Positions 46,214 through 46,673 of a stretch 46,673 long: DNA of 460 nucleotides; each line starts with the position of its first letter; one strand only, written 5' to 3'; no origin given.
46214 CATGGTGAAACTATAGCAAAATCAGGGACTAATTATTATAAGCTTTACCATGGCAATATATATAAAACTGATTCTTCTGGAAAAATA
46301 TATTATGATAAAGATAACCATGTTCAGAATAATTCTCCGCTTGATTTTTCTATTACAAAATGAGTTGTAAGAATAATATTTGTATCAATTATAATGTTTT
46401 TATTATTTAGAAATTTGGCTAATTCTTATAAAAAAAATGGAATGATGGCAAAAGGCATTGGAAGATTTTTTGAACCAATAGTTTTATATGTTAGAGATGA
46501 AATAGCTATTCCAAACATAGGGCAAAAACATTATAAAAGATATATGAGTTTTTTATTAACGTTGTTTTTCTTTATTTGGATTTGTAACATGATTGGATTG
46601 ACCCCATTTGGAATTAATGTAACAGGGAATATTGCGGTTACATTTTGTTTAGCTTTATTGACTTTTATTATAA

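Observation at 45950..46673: An in-frame TGA splits the essential ATP synthase a-subunit gene exactly before TM helix 1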

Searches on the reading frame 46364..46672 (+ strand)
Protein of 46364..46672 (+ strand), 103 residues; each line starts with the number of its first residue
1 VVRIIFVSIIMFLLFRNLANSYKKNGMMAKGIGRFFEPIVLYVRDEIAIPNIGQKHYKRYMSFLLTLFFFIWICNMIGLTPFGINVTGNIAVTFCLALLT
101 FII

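Call 7: search_protein_families(library=ncbifam, proteins=[window:46364-46672:+], max_evalue=0.01)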
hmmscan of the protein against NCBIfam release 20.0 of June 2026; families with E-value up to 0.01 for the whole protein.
seq(103 aa): 13 families
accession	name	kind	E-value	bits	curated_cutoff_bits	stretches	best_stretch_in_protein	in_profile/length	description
NF009953.0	PRK13419.1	equivalog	2.6e-25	89.5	460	1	1-103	113-216/346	F0F1 ATP synthase subunit A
TIGR01131.1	ATP_synt_6_or_A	equivalog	9.8e-14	51.8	102.6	1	4-103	21-112/227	F0F1 ATP synthase subunit A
NF004482.0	PRK05815.2-4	equivalog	3.1e-12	46.7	225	1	8-102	37-129/252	F0F1 ATP synthase subunit A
NF004481.0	PRK05815.2-3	equivalog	1.4e-10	41.2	227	1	6-102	31-120/225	F0F1 ATP synthase subunit A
NF009952.0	PRK13417.1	equivalog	2.9e-09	36.8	531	1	5-81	102-178/352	F0F1 ATP synthase subunit A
NF009954.0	PRK13420.1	equivalog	4.5e-08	33.1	272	1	9-102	28-119/229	F0F1 ATP synthase subunit A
TIGR03306.1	altF1_A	exception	6.8e-08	32.4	302.1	1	24-102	42-118/217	alternate F1F0 ATPase, F0 subunit A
NF004485.0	PRK05815.3-3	equivalog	1.9e-07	30.8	249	1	3-102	27-125/281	F0F1 ATP synthase subunit A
NF004479.0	PRK05815.1-4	equivalog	2e-07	30.5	268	1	4-87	23-101/238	F0F1 ATP synthase subunit A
NF004486.0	PRK05815.3-4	equivalog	2.1e-06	27.6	272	1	4-102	29-124/224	F0F1 ATP synthase subunit A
NF004487.0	PRK05815.3-5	equivalog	9.5e-05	21.8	224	1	4-102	37-127/269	F0F1 ATP synthase subunit A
NF004484.0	PRK05815.3-2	equivalog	0.0001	22.2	234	1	4-103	30-119/226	F0F1 ATP synthase subunit A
NF009955.0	PRK13421.1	equivalog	0.0039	16.7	302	1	49-102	66-119/231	F0F1 ATP synthase subunit A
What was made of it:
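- On F0F1 ATP synthase subunit a (AtpB): NF009953 matches across the stop, E 4e-30 (call 7).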

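Call 33: search_protein_families(library=pfam, proteins=[window:46364-46672:+], max_evalue=0.001)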
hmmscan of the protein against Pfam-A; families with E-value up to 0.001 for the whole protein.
window:46364-46672:+ (103 aa): 1 family
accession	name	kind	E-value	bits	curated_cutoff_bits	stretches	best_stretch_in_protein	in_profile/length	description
PF00119.25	ATP-synt_A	-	2.2e-22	80.5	33.9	1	4-103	4-101/217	ATP synthase A chain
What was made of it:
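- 46364..46673 (+): atpB codons 139-241: TM helix 1 onward, the ATP-synt_A domain. It is truncated by the contig end. PF00119 E 2e-22 (call 33); NF009953 (call 7)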
